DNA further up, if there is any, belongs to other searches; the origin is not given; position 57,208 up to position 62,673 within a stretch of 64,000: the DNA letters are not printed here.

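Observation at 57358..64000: Tandem pair of secreted gingipain-like (C25) proteins, one a 1721-aa multidomain giant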

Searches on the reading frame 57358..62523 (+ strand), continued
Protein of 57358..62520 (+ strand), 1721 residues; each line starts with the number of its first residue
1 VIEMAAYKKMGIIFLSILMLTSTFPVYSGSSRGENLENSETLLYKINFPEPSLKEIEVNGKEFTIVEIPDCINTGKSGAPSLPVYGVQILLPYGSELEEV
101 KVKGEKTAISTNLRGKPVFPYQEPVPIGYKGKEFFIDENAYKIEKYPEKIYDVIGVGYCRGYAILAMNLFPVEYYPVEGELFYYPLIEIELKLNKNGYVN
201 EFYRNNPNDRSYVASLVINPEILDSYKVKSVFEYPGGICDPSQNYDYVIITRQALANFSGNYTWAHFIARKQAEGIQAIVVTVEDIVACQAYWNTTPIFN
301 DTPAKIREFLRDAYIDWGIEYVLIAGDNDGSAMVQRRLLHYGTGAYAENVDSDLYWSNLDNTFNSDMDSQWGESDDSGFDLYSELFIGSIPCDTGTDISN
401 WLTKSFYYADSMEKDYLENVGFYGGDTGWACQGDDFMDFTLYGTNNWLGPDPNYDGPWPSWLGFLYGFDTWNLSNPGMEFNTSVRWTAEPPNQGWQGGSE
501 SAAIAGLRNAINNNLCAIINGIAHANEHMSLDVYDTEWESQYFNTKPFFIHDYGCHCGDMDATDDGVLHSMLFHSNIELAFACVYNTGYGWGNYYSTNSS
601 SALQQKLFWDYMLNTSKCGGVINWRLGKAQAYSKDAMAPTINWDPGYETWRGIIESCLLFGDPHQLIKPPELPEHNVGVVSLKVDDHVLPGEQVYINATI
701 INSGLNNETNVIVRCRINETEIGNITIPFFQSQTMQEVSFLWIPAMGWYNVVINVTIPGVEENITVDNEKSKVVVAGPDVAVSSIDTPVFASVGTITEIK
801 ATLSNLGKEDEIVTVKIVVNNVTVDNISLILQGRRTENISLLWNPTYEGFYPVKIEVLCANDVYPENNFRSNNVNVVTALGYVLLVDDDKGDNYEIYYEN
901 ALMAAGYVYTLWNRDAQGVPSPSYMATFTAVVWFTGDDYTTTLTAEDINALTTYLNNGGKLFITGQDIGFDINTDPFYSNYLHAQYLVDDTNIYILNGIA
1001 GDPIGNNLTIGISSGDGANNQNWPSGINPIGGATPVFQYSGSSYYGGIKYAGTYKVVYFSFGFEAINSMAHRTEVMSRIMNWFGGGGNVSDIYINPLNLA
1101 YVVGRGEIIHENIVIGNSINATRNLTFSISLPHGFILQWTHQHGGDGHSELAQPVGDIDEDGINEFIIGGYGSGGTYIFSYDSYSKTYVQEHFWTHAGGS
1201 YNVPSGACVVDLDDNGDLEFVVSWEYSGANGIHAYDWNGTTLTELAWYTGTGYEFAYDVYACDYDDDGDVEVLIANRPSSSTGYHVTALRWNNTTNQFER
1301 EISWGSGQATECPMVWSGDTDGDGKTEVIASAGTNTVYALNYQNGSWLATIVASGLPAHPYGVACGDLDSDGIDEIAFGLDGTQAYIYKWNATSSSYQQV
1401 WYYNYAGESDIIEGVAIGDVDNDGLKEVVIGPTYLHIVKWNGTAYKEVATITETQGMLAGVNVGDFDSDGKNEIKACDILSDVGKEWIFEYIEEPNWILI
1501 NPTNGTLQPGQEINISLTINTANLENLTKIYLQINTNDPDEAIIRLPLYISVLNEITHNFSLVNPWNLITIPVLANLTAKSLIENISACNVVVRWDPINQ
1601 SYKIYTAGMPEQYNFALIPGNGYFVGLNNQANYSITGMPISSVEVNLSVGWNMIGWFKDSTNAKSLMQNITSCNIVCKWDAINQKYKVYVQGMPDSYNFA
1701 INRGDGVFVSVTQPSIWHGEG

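Call 21: find_homologous_proteins(query=window:57367-62520:+, max_evalue=0.00001)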
Query window:57367-62520:+ (1718 aa): 155 proteins with E <= 0.00001 among 5216 candidates; the best 120 are listed.
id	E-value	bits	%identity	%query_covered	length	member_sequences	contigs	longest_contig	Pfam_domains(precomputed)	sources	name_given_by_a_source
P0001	0.0e+0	3710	100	92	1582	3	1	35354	PF01839.30,PF08126.17,PF13517.13,PF07705.18,PF01364.25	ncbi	ncbi:MAG: CARDB domain-containing protein, partial [Candidatus Thermoplasmatota archaeon]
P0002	0.0e+0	2780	74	91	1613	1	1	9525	PF01839.30,PF08126.17,PF13517.13,PF07705.18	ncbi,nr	ncbi:MAG: VCBS repeat-containing protein, partial [Thermoplasmata archaeon]|nr:VCBS repeat-containin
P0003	0.0e+0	2605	64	99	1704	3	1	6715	PF08126.17,PF22076.3,PF13517.13,PF07705.18,PF01364.25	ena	-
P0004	0.0e+0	2557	63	100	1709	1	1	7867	PF01839.30,PF08126.17,PF13517.13,PF07705.18,PF01364.25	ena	-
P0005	0.0e+0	2362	60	100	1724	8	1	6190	PF01839.30,PF08126.17,PF13517.13,PF07705.18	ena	-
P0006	0.0e+0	1996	57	89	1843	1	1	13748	PF19190.7,PF08126.17,PF00404.25,PF13517.13,PF07705.18,PF22544.3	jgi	jgi:hypothetical protein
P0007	0.0e+0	1988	56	90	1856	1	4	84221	PF19190.7,PF07495.20,PF08126.17,PF00801.27,PF00404.25,PF13517.13,PF07705.18,PF22544.3,PF18911.7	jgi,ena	jgi:hypothetical protein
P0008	0.0e+0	1960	45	87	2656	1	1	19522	PF19190.7,PF08126.17,PF20773.6,PF13517.13,PF07705.18,PF21471.4,PF01364.25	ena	-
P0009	0.0e+0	1921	54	90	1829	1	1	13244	PF19190.7,PF08126.17,PF13517.13,PF07705.18,PF22544.3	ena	-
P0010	0.0e+0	1847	55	88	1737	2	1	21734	PF08126.17,PF13517.13,PF07705.18,PF01364.25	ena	-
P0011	0.0e+0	1837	53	90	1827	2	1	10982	PF13517.13,PF07705.18,PF22544.3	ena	-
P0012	0.0e+0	1776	64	66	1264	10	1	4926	PF08126.17,PF07705.18,PF01364.25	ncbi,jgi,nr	ncbi:MAG: hypothetical protein DRN37_01815 [Thermoplasmata archaeon]|nr:MAG: hypothetical protein DR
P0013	0.0e+0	1725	51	63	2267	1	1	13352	PF08126.17,PF13517.13,PF07705.18,PF01364.25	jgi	jgi:hypothetical protein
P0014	0.0e+0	1721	40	89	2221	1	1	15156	PF08126.17,PF13517.13,PF07705.18,PF01364.25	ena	-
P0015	0.0e+0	1709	62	65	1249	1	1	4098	PF08126.17,PF07705.18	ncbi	ncbi:MAG: hypothetical protein DRQ06_03880, partial [Candidatus Hydrothermota bacterium]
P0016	0.0e+0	1672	51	62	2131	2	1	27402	PF08126.17,PF13517.13,PF07705.18,PF01364.25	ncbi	ncbi:MAG: FG-GAP-like repeat-containing protein [Thermoplasmatota archaeon]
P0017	0.0e+0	1638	41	90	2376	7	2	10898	PF08126.17,PF17963.8,PF17892.8,PF13517.13,PF17803.8,PF07705.18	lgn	-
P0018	0.0e+0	1629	57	66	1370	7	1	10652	PF08126.17,PF07705.18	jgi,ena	-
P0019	0.0e+0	1526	55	66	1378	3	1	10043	PF07705.18,PF01364.25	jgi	-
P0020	0.0e+0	1503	54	66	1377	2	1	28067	PF08126.17,PF07705.18,PF01364.25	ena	-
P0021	0.0e+0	1336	54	63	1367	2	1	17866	PF19190.7,PF07705.18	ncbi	-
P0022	0.0e+0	1332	53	64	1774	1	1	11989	PF08126.17,PF00404.25,PF07705.18,PF01364.25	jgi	jgi:hypothetical protein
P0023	0.0e+0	1320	53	63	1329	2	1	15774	PF07705.18,PF01364.25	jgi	-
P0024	0.0e+0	1311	54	63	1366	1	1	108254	PF19190.7,PF07705.18,PF22544.3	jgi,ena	-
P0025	0.0e+0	1291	53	64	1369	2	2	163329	PF19190.7,PF07705.18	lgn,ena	-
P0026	0.0e+0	1280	49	45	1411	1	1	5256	PF13517.13,PF07705.18,PF22544.3,PF01364.25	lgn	-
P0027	0.0e+0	1272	51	64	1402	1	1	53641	PF18962.8,PF07705.18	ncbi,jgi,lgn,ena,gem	-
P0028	0.0e+0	1248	54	61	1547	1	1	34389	PF08126.17,PF07705.18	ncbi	ncbi:MAG: CARDB domain-containing protein [Methanobacteriota archaeon]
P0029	0.0e+0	1247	53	61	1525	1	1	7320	PF07705.18,PF13860.13,PF01364.25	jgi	jgi:hypothetical protein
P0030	0.0e+0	1243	53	61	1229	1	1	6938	PF08126.17,PF07705.18,PF01364.25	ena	-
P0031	0.0e+0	1226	51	63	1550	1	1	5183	PF07705.18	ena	-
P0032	0.0e+0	1214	51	63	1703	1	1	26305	PF19190.7,PF08126.17,PF07705.18,PF22544.3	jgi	-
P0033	0.0e+0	1180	49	64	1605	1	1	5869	PF08126.17,PF20773.6,PF07705.18,PF01364.25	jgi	-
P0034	0.0e+0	1177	50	64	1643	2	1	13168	PF08126.17,PF00801.27,PF20773.6,PF07705.18,PF18911.7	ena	-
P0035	0.0e+0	1153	49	61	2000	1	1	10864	PF08126.17,PF00801.27,PF20773.6,PF07705.18,PF01364.25,PF18911.7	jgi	jgi:hypothetical protein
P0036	0.0e+0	1143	49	62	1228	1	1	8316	PF08126.17,PF07705.18,PF01364.25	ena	-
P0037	0.0e+0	1127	48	62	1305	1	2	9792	PF08126.17,PF17957.8,PF07705.18,PF01364.25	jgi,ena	-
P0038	0.0e+0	1118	48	63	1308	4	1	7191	PF08126.17,PF17957.8,PF07705.18,PF01364.25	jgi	-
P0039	0.0e+0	1113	48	63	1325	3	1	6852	PF08126.17,PF17957.8,PF07705.18,PF01364.25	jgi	-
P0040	0.0e+0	1100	47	62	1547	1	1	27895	PF08126.17,PF07705.18,PF01364.25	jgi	-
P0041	0.0e+0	1091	46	63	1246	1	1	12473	PF08126.17,PF07705.18,PF01364.25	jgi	jgi:hypothetical protein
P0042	0.0e+0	1051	51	49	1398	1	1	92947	PF08126.17,PF20773.6,PF07705.18,PF01364.25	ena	-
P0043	0.0e+0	1045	44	63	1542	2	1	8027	PF08126.17,PF07705.18,PF01364.25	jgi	-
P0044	0.0e+0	1041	49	47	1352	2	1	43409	PF19190.7,PF08126.17,PF07705.18,PF22544.3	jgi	jgi:hypothetical protein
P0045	0.0e+0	1040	47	61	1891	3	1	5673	PF20773.6,PF07705.18,PF21471.4,PF01364.25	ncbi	ncbi:MAG: hypothetical protein FE047_02195, partial [Thermoplasmata archaeon]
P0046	0.0e+0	1033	46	53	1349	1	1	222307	PF19190.7,PF08126.17,PF07705.18,PF22544.3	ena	-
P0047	0.0e+0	1021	49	49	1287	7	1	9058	PF19190.7,PF08126.17,PF07705.18,PF22544.3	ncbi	ncbi:MAG: hypothetical protein BV456_04690, partial [Thermoplasmata archaeon M8B2D]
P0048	1.4e-296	1006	46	51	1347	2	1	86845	PF19190.7,PF08126.17,PF07705.18,PF22544.3,PF01364.25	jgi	-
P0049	4.3e-296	1004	53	44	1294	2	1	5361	PF19190.7,PF08126.17,PF20773.6,PF07705.18,PF22544.3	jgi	jgi:hypothetical protein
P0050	9.3e-296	1003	45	53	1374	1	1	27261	PF19190.7,PF08126.17,PF07705.18,PF22544.3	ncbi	-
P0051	6.2e-295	1000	46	51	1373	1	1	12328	PF19190.7,PF08126.17,PF07705.18,PF01364.25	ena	-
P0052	1.0e-280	953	51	48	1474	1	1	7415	PF13229.13,PF25275.2,PF07705.18,PF05048.20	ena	-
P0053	1.1e-279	950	52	49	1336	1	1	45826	PF19190.7,PF08126.17,PF07705.18,PF22544.3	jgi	-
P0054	2.8e-276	938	53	44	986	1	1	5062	PF08126.17,PF07705.18,PF01364.25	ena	-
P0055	2.0e-272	926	52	48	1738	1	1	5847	PF08126.17,PF13229.13,PF00801.27,PF07705.18,PF05048.20,PF18911.7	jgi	-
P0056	6.2e-267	907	46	47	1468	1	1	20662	PF08126.17,PF20773.6,PF21471.4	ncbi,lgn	-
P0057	2.2e-266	905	50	48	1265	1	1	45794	PF08126.17,PF00404.25,PF07705.18,PF01364.25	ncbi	-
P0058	8.1e-264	897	51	46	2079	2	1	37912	PF08126.17,PF13229.13,PF00801.27,PF07705.18,PF05048.20,PF18911.7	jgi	-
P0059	1.0e-263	897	48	51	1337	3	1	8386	PF19190.7,PF08126.17,PF07705.18,PF22544.3,PF01364.25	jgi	-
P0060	5.2e-262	891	51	45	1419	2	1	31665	PF19190.7,PF08126.17,PF07705.18,PF22544.3,PF01364.25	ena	-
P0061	2.3e-261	889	48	51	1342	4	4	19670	PF19190.7,PF08126.17,PF07705.18,PF01364.25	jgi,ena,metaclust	metaclust:\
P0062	3.2e-261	888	50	48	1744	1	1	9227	PF08126.17,PF13229.13,PF07705.18,PF05048.20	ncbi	-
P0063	4.7e-261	888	51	46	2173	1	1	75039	PF08126.17,PF13229.13,PF00801.27,PF07705.18,PF05048.20,PF18911.7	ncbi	-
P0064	6.9e-261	887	48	52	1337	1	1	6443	PF08126.17,PF07705.18,PF22544.3,PF01364.25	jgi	-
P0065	2.1e-260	886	47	53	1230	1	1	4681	PF19190.7,PF08126.17,PF07705.18,PF22544.3,PF01364.25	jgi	-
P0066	1.1e-259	883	51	45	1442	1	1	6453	PF19190.7,PF08126.17,PF20773.6,PF07705.18,PF22544.3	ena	-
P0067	1.5e-259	883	48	50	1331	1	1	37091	PF19190.7,PF08126.17,PF07705.18,PF22544.3,PF01364.25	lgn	-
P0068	1.8e-259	883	52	45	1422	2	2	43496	PF19190.7,PF08126.17,PF20773.6,PF07705.18,PF21471.4,PF22544.3,PF01364.25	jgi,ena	-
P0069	2.6e-259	882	51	45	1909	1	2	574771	PF08126.17,PF13229.13,PF00801.27,PF07705.18,PF18884.6,PF05048.20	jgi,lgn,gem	-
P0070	3.1e-259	882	49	49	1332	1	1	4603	PF19190.7,PF08126.17,PF07705.18,PF22544.3,PF01364.25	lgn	-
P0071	1.1e-258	880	50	47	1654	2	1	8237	PF08126.17,PF13229.13,PF12708.13,PF07705.18,PF05048.20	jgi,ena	-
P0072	1.2e-258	880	51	44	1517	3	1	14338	PF08126.17,PF13229.13,PF00801.27,PF07705.18,PF18884.6,PF05048.20,PF18911.7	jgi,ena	-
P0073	1.2e-256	873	52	45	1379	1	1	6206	PF19190.7,PF08126.17,PF20773.6,PF07705.18,PF21471.4,PF22544.3,PF01364.25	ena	-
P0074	1.8e-253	863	51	45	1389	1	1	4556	PF19190.7,PF22076.3,PF20773.6,PF07705.18,PF21471.4,PF22544.3,PF01364.25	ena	-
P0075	1.8e-253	863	50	46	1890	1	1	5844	PF08126.17,PF13229.13,PF07705.18,PF05048.20,PF18911.7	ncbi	-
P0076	2.4e-253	862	49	46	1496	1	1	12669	PF08126.17,PF13229.13,PF00801.27,PF07705.18,PF05048.20,PF18911.7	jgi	jgi:parallel beta-helix repeat protein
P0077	3.6e-253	862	50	45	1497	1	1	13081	PF08126.17,PF07705.18,PF01364.25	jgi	jgi:hypothetical protein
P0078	1.0e-251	857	45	55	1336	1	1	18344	PF19190.7,PF08126.17,PF07705.18,PF22544.3,PF01364.25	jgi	-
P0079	2.3e-251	856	48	47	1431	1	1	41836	PF19190.7,PF07705.18,PF22544.3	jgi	-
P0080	5.0e-251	855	50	47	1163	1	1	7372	PF08126.17,PF07705.18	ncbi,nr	ncbi:MAG TPA: CARDB domain-containing protein, partial [Candidatus Thermoplasmatota archaeon]|nr:CAR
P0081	6.9e-251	854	50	45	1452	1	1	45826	PF19190.7,PF08126.17,PF20773.6,PF07705.18,PF22544.3,PF01364.25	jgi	-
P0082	1.2e-250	853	53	43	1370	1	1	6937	PF08126.17,PF20773.6,PF01364.25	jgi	-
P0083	2.2e-249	849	47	50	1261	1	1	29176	PF08126.17,PF13229.13,PF07602.18,PF22842.4,PF01364.25,PF05048.20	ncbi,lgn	-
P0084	1.0e-248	847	46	51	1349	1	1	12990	PF19190.7,PF07705.18,PF22544.3,PF01364.25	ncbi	-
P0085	1.7e-248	846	49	46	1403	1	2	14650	PF19190.7,PF20773.6,PF07705.18,PF21471.4,PF22544.3,PF01364.25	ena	-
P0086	1.9e-248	846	47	50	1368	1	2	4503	PF08126.17,PF20773.6,PF07705.18,PF22544.3,PF01364.25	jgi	-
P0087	6.4e-248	844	45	53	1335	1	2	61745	PF19190.7,PF08126.17,PF07705.18,PF22544.3,PF01364.25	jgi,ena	-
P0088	5.2e-247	841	46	51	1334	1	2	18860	PF19190.7,PF08126.17,PF07705.18,PF01364.25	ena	-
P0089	1.2e-246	840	46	51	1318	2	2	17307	PF19190.7,PF08126.17,PF07705.18,PF01364.25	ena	-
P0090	3.3e-246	839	46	51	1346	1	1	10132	PF19190.7,PF08126.17,PF07705.18,PF22544.3,PF01364.25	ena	-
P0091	7.5e-244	831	56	37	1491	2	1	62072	PF08126.17,PF17963.8,PF17892.8,PF17803.8,PF19076.7,PF22544.3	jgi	jgi:VCBS repeat-containing protein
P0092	1.9e-242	826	47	47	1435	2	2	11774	PF19190.7,PF08126.17,PF07705.18,PF22544.3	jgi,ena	-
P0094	3.5e-241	822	45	48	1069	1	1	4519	PF19190.7,PF08126.17,PF07705.18,PF22544.3,PF01364.25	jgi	jgi:hypothetical protein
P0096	1.1e-238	814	48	45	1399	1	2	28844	PF19190.7,PF08126.17,PF07705.18,PF22544.3,PF01364.25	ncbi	-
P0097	2.8e-237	809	55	38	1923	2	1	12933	PF13229.13,PF22352.3,PF00801.27,PF07705.18,PF01364.25,PF05048.20,PF18911.7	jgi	-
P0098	3.8e-233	795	49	45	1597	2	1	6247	PF08126.17,PF13229.13,PF00801.27,PF07705.18,PF22842.4,PF05048.20,PF18911.7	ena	-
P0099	9.2e-233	794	54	39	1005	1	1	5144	PF08126.17,PF01364.25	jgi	-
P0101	2.6e-231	789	53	39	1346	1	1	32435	PF08126.17,PF01364.25,PF19077.7,PF18911.7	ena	-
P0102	7.9e-231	788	45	47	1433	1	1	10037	PF19190.7,PF07705.18,PF22544.3,PF01364.25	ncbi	-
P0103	1.6e-227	777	55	37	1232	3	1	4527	PF19190.7,PF20773.6,PF07705.18,PF22544.3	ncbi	-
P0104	2.3e-227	776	49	41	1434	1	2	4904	PF08126.17,PF00801.27,PF01364.25,PF18911.7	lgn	-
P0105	2.8e-227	776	53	37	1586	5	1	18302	PF08126.17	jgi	-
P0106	1.4e-226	773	52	39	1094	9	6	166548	PF08126.17,PF01364.25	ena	-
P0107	1.3e-225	770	54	36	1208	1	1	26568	PF19190.7,PF08126.17,PF01364.25,PF16656.12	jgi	-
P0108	2.2e-225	770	53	38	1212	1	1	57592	PF19190.7,PF08126.17,PF01364.25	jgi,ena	-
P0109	1.7e-224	767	51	40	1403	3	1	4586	PF08126.17,PF00801.27,PF01364.25,PF18911.7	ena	-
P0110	1.9e-224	766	53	37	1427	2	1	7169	PF08126.17,PF00801.27,PF18911.7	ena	-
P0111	5.5e-224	765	53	37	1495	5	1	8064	PF08126.17,PF00801.27,PF18911.7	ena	-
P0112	1.1e-223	764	52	39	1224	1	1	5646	PF08126.17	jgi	-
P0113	7.9e-222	758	53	37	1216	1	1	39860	PF19190.7,PF08126.17,PF07610.18,PF17964.8,PF22544.3,PF01364.25,PF16656.12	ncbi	-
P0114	2.1e-220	753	50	41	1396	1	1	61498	PF08126.17,PF00801.27,PF18911.7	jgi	jgi:hypothetical protein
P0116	9.7e-220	751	50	39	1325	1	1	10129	PF08126.17,PF00801.27,PF01364.25,PF18911.7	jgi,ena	-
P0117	1.7e-219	750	52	39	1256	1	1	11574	PF08126.17,PF00801.27,PF01364.25,PF18911.7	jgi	-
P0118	1.1e-218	747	47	45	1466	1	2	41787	PF19190.7,PF08126.17,PF22076.3,PF20773.6,PF07705.18,PF22544.3,PF01364.25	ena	-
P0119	1.5e-218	747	51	38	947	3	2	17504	PF19190.7,PF08126.17,PF01364.25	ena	-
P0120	2.2e-218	746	51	37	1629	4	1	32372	PF08126.17,PF00801.27,PF18911.7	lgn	-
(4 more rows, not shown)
